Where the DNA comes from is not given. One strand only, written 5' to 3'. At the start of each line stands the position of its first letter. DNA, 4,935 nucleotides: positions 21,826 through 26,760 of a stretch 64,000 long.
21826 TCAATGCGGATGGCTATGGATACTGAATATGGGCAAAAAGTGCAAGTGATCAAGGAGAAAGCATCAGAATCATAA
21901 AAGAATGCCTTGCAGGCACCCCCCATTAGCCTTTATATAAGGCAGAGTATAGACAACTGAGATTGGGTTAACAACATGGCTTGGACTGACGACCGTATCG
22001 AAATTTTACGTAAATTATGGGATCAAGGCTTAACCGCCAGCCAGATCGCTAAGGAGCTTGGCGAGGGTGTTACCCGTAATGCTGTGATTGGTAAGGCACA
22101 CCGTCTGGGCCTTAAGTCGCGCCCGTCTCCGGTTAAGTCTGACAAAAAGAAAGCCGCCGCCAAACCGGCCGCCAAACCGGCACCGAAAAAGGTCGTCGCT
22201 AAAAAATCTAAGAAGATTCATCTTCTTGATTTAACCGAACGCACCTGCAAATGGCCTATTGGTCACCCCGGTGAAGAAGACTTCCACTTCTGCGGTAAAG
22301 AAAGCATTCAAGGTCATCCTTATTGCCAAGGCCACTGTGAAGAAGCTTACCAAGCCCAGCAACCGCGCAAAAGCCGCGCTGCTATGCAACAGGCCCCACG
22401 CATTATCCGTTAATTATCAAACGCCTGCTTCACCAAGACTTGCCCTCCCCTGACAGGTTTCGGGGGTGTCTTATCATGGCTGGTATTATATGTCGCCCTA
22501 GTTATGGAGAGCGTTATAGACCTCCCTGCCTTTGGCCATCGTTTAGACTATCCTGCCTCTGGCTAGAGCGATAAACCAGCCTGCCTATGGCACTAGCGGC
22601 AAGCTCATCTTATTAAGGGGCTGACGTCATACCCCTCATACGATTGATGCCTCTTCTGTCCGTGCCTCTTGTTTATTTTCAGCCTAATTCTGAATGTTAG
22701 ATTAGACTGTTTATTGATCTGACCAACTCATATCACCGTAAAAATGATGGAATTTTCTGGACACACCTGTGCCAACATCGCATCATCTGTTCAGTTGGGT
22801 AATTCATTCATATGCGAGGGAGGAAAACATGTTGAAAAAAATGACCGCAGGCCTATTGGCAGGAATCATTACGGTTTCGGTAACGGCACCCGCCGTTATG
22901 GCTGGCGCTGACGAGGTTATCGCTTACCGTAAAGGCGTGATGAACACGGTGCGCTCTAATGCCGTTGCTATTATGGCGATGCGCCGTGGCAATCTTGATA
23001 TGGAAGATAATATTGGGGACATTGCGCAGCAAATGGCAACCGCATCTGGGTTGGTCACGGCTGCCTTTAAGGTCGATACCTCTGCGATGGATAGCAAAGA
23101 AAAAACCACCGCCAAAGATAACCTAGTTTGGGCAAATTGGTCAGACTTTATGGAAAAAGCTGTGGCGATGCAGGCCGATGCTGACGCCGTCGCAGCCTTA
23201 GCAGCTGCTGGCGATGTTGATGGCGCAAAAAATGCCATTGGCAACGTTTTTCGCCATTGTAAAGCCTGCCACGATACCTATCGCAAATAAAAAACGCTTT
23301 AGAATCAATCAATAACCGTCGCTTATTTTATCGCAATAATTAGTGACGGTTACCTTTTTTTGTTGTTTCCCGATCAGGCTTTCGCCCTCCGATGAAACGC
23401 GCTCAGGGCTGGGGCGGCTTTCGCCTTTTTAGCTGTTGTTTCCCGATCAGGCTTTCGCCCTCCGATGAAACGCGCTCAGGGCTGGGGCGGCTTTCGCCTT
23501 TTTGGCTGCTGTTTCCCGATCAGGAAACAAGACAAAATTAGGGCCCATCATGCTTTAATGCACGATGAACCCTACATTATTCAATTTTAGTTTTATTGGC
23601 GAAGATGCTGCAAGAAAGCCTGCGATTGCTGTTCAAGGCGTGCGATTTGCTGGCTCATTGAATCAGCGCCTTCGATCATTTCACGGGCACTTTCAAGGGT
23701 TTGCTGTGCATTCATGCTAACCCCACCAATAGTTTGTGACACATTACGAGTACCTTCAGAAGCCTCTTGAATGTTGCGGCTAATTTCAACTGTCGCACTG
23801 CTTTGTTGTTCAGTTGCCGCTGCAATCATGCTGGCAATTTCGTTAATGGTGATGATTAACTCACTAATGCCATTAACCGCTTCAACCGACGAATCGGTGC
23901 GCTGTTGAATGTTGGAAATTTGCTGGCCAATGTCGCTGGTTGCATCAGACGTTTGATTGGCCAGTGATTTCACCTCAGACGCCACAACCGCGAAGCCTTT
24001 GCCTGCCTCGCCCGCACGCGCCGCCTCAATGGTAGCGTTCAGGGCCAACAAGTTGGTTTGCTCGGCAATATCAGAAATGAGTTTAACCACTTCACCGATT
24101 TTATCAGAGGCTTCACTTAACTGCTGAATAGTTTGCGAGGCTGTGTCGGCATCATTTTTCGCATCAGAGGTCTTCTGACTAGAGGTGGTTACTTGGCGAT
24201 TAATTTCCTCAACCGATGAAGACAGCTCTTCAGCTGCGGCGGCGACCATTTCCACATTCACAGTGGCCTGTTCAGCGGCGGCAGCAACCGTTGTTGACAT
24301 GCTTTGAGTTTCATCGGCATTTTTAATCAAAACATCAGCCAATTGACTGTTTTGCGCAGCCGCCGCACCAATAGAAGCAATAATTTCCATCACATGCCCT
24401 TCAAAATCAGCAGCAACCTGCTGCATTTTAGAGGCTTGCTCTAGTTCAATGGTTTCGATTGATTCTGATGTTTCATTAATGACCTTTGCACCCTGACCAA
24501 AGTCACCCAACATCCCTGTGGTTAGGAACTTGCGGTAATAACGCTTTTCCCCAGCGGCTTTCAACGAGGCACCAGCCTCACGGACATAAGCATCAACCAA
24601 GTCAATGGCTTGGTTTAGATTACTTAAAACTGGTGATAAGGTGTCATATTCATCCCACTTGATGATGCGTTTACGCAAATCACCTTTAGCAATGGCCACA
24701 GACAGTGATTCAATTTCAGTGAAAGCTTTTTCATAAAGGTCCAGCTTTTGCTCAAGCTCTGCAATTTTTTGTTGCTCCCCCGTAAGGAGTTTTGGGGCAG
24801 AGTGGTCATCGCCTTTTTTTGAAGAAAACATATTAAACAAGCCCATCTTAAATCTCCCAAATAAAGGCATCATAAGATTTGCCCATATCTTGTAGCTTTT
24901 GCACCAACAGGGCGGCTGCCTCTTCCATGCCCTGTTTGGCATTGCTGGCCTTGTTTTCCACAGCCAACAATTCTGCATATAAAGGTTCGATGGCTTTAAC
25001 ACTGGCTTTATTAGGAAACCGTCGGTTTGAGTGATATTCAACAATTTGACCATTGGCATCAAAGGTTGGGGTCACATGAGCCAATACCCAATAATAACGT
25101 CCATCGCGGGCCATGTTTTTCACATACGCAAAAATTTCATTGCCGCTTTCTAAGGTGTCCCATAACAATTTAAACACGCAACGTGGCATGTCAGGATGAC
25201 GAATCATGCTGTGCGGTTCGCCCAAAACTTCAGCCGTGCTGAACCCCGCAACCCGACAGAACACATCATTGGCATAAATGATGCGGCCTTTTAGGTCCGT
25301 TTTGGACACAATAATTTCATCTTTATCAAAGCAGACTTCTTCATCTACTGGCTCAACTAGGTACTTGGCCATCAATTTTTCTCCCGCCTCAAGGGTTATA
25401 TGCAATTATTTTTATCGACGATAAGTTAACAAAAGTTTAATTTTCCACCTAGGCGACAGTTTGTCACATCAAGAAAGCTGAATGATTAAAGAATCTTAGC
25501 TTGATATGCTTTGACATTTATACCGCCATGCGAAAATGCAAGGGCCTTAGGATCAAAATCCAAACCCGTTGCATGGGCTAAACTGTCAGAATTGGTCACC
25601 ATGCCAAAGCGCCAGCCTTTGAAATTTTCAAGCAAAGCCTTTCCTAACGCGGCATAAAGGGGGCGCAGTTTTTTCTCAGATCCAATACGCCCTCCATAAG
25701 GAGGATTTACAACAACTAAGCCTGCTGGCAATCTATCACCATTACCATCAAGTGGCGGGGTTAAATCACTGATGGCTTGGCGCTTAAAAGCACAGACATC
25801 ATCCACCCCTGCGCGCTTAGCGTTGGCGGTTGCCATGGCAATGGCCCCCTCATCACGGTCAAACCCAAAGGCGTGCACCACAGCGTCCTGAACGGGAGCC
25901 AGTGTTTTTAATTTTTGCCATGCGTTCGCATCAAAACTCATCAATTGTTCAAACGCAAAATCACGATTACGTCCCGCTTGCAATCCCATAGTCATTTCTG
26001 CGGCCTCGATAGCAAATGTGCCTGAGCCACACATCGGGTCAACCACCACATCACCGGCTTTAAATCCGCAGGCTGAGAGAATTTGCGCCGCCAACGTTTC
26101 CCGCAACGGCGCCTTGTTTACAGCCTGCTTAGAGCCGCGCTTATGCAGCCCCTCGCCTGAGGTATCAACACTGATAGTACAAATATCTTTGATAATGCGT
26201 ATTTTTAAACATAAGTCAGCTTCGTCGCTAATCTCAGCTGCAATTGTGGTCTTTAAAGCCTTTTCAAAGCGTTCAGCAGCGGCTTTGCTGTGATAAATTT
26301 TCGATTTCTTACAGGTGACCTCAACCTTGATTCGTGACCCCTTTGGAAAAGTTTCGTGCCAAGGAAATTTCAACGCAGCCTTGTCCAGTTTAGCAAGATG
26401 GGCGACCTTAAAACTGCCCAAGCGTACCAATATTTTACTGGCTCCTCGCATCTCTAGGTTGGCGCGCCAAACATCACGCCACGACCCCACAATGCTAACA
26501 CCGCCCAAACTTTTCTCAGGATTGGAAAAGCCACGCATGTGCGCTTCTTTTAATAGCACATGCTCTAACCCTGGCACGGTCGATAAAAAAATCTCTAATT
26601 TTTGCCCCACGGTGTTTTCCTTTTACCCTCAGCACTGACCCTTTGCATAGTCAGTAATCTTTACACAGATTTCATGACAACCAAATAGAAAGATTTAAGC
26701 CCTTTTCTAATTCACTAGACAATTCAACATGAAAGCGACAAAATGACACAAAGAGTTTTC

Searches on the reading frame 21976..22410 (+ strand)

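Call 13: search_protein_families(library=pfam, proteins=[window:21976-22410:+], max_evalue=0.001)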
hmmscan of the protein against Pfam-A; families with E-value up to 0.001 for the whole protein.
window:21976-22410:+ (145 aa): 1 family
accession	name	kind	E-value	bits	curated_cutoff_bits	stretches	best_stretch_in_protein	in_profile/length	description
PF07750.17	GcrA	-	8e-44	150.2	26.9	2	1-74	1-73/155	GcrA cell cycle regulator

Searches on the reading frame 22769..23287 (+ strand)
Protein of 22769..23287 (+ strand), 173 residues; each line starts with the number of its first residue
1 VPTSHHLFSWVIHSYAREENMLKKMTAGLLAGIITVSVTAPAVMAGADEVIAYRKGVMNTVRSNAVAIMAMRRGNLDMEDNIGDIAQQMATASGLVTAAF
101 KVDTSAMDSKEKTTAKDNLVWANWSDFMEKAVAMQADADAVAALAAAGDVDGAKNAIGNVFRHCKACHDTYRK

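Call 13: search_protein_families(library=pfam, proteins=[window:22769-23287:+], max_evalue=0.001)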
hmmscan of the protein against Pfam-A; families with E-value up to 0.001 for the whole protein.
window:22769-23287:+ (173 aa): 2 families
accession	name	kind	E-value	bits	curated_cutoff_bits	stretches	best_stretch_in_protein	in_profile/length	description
PF01322.25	Cytochrom_C_2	-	2.6e-22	80.5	26.5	1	50-172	2-121/121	Cytochrome C'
PF07361.16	Cytochrom_B562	-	0.00026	22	30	1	77-172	8-102/102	Cytochrome b562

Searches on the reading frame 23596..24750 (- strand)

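Call 13: search_protein_families(library=pfam, proteins=[window:23596-24750:-], max_evalue=0.001)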
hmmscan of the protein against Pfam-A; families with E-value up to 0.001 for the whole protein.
window:23596-24750:- (385 aa): 1 family
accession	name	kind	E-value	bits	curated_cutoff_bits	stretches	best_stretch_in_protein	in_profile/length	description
PF00015.26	MCPsignal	-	4.6e-33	114.9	34.6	1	188-350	5-167/172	Methyl-accepting chemotaxis protein (MCP) signalling domain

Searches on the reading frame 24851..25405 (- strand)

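Call 13: search_protein_families(library=pfam, proteins=[window:24851-25405:-], max_evalue=0.001)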
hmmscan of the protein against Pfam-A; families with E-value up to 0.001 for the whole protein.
window:24851-25405:- (185 aa): 4 families
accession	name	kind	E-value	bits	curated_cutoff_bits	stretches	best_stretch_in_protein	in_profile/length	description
PF08447.18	PAS_3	-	7.3e-16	58.7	25.6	1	42-125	1-86/89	PAS fold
PF00989.32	PAS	-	1.2e-11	45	22.6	1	36-122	17-104/113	PAS fold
PF13426.13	PAS_9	-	1.1e-10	42.1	27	1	31-123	3-93/103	PAS domain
PF08448.16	PAS_4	-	3.9e-06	27.5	23.1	1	37-122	12-96/110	PAS fold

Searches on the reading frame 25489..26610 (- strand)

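Call 13: search_protein_families(library=pfam, proteins=[window:25489-26610:-], max_evalue=0.001)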
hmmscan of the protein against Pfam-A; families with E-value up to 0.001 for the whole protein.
window:25489-26610:- (374 aa): 4 families
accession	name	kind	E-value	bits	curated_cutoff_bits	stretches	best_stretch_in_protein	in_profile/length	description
PF01170.24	UPF0020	-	1.6e-37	129.6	22.3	1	158-348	1-176/197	RMKL-like, methyltransferase domain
PF22020.1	RlmL_1st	-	2.3e-11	43.9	27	1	6-61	1-55/55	RlmL ferredoxin-like domain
PF02926.22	THUMP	-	1.7e-06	28.8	20.6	1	71-149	3-84/84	THUMP domain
PF13847.12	Methyltransf_31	-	4.8e-06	26.8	27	0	185-284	3-67/145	Methyltransferase domain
